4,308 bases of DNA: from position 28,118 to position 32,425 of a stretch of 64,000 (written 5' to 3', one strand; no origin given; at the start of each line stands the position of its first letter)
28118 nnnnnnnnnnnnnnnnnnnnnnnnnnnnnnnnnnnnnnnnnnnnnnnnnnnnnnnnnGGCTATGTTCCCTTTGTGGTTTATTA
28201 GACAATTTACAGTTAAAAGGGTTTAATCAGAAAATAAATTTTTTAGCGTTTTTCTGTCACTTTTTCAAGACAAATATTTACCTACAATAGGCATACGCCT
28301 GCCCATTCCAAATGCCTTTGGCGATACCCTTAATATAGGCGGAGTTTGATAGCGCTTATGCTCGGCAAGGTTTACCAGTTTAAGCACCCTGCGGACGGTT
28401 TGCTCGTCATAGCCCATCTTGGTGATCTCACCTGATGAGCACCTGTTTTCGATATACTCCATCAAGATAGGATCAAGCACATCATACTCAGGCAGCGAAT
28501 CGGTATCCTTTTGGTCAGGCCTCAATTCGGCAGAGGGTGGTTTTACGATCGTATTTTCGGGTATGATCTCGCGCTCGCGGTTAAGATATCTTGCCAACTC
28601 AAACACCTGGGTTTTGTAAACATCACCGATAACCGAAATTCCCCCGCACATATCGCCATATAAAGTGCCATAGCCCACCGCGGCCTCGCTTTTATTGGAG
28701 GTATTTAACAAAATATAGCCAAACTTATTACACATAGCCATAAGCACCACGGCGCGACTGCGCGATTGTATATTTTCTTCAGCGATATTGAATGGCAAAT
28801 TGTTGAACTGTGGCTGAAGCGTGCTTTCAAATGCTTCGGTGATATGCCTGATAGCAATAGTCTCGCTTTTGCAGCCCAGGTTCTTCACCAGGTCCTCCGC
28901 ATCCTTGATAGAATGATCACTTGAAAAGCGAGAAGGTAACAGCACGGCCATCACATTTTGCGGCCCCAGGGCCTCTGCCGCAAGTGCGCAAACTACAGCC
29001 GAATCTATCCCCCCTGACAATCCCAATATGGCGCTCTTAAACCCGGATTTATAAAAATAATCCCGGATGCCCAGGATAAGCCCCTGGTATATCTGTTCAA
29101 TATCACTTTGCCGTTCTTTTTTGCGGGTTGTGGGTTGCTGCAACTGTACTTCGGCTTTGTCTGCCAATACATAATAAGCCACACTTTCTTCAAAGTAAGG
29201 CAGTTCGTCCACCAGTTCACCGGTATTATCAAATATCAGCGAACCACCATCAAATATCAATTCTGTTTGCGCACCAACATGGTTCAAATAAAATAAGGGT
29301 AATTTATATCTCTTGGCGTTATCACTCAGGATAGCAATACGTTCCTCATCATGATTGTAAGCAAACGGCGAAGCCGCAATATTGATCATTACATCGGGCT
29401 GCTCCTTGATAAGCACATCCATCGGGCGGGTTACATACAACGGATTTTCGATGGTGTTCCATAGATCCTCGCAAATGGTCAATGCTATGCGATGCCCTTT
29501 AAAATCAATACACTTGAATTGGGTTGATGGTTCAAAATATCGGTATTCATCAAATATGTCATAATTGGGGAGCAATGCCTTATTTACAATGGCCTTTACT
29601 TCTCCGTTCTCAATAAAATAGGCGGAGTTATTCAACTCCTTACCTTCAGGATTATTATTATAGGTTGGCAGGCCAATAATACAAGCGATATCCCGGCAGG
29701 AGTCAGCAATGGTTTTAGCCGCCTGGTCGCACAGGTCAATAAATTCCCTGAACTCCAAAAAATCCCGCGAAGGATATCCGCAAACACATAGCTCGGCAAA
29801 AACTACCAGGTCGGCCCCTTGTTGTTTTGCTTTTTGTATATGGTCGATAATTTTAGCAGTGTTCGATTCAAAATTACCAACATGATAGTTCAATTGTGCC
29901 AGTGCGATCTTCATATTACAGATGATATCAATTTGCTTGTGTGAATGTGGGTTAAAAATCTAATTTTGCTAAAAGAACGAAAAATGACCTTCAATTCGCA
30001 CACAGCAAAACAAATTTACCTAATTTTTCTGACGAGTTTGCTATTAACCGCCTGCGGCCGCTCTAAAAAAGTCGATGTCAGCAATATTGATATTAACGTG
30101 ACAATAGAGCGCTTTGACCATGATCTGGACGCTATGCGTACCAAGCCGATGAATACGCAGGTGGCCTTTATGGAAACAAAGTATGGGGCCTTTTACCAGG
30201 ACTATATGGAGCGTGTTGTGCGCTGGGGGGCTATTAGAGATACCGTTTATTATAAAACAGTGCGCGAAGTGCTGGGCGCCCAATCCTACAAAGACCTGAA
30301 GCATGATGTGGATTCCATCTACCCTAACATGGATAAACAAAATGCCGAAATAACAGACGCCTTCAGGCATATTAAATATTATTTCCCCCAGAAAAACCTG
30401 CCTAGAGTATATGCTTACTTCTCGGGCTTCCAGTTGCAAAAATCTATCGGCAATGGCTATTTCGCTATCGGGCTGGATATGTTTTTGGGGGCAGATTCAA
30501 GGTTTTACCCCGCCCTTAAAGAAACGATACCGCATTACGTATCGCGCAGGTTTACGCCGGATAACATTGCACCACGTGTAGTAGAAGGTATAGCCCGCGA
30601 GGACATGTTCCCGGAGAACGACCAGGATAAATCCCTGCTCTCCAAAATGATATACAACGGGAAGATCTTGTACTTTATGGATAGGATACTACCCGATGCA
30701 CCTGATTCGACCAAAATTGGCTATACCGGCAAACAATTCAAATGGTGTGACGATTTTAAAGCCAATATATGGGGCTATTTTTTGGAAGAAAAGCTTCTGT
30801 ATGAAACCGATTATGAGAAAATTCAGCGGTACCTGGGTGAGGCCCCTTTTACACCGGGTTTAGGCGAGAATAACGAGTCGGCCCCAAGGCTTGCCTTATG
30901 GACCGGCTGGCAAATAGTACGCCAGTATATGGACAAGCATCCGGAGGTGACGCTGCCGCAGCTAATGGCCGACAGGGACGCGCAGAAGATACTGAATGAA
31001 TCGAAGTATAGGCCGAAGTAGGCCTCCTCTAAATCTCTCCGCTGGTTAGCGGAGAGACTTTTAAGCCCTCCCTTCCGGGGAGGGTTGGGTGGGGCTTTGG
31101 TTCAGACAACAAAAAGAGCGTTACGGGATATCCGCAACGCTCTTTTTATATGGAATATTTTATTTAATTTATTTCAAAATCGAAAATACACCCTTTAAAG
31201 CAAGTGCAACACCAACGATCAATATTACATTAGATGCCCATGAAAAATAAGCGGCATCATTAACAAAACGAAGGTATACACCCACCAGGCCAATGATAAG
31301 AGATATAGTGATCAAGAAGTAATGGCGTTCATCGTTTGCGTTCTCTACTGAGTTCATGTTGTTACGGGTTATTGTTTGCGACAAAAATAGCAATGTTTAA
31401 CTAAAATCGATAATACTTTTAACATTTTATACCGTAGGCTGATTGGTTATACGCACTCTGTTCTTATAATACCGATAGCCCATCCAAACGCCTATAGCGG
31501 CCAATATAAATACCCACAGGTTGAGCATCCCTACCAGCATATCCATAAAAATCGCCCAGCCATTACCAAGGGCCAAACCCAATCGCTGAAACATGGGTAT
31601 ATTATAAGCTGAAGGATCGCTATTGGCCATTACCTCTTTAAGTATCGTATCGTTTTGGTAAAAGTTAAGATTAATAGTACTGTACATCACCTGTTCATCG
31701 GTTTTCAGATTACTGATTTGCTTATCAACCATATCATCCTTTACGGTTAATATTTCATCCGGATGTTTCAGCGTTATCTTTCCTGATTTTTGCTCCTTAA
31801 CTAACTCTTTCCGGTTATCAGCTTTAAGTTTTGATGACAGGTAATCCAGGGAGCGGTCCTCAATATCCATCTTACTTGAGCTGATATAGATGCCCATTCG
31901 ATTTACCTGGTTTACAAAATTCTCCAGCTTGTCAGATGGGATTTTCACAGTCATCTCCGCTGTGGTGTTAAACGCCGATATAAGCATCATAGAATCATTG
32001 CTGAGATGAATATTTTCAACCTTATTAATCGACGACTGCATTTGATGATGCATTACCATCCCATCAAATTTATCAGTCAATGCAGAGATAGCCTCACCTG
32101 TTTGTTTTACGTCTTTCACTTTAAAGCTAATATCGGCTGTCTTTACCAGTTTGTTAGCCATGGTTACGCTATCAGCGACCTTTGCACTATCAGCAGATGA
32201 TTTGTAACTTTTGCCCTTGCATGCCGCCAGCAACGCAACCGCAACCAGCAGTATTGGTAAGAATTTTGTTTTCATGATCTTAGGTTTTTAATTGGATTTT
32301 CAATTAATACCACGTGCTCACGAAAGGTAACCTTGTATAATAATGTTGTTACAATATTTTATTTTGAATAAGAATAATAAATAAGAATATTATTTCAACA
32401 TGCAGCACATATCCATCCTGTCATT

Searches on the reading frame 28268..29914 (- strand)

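Call 9: search_protein_families(library=pfam, proteins=[window:28268-29914:-], max_evalue=0.001)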
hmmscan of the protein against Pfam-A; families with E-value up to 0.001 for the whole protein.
window:28268-29914:- (549 aa): 3 families
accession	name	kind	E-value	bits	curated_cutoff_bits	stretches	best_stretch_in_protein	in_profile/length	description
PF02540.23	NAD_synthase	-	4.2e-76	255.7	21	1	277-523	3-241/242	NAD synthase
PF00795.27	CN_hydrolase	-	3.4e-21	76.2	23.2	1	2-248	1-244/256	Carbon-nitrogen hydrolase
PF06508.19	QueC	-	0.00031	20.7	22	1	295-375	2-80/210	Queuosine biosynthesis protein QueC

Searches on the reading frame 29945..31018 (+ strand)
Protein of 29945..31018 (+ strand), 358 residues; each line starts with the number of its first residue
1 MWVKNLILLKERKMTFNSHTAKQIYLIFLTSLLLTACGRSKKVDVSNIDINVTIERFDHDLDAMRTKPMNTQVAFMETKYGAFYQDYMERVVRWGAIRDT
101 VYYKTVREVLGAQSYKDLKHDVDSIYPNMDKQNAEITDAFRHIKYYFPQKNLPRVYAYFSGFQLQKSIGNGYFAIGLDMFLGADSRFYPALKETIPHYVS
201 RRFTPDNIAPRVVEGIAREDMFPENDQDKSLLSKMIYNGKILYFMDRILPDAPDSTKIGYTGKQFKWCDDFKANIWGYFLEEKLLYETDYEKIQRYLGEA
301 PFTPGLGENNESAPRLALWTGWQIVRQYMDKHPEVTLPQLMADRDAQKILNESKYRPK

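Call 9: search_protein_families(library=pfam, proteins=[window:29945-31018:+], max_evalue=0.001)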
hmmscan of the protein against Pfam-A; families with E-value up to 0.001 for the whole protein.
window:29945-31018:+ (358 aa): 1 family
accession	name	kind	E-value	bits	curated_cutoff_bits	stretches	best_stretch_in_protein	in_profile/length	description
PF25594.1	GldB_lipo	-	4e-108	362.1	27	1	40-357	3-309/309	Gliding motility protein GldB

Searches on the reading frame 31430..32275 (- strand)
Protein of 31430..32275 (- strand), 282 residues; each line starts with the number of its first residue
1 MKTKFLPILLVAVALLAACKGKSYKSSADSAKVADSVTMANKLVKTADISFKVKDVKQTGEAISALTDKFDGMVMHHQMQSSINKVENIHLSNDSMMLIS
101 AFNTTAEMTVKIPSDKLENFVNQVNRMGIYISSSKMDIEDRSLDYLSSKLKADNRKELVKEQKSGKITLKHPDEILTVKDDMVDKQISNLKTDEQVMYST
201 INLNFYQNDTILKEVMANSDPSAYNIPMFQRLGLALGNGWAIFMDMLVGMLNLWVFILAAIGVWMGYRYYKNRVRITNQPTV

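Call 9: search_protein_families(library=pfam, proteins=[window:31430-32275:-], max_evalue=0.001)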
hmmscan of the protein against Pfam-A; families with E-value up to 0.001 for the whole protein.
window:31430-32275:- (282 aa): 1 family
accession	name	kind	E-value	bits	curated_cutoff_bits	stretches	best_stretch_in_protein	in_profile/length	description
PF14257.11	DUF4349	-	3.6e-13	49.8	27.7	1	42-262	2-202/213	Domain of unknown function (DUF4349)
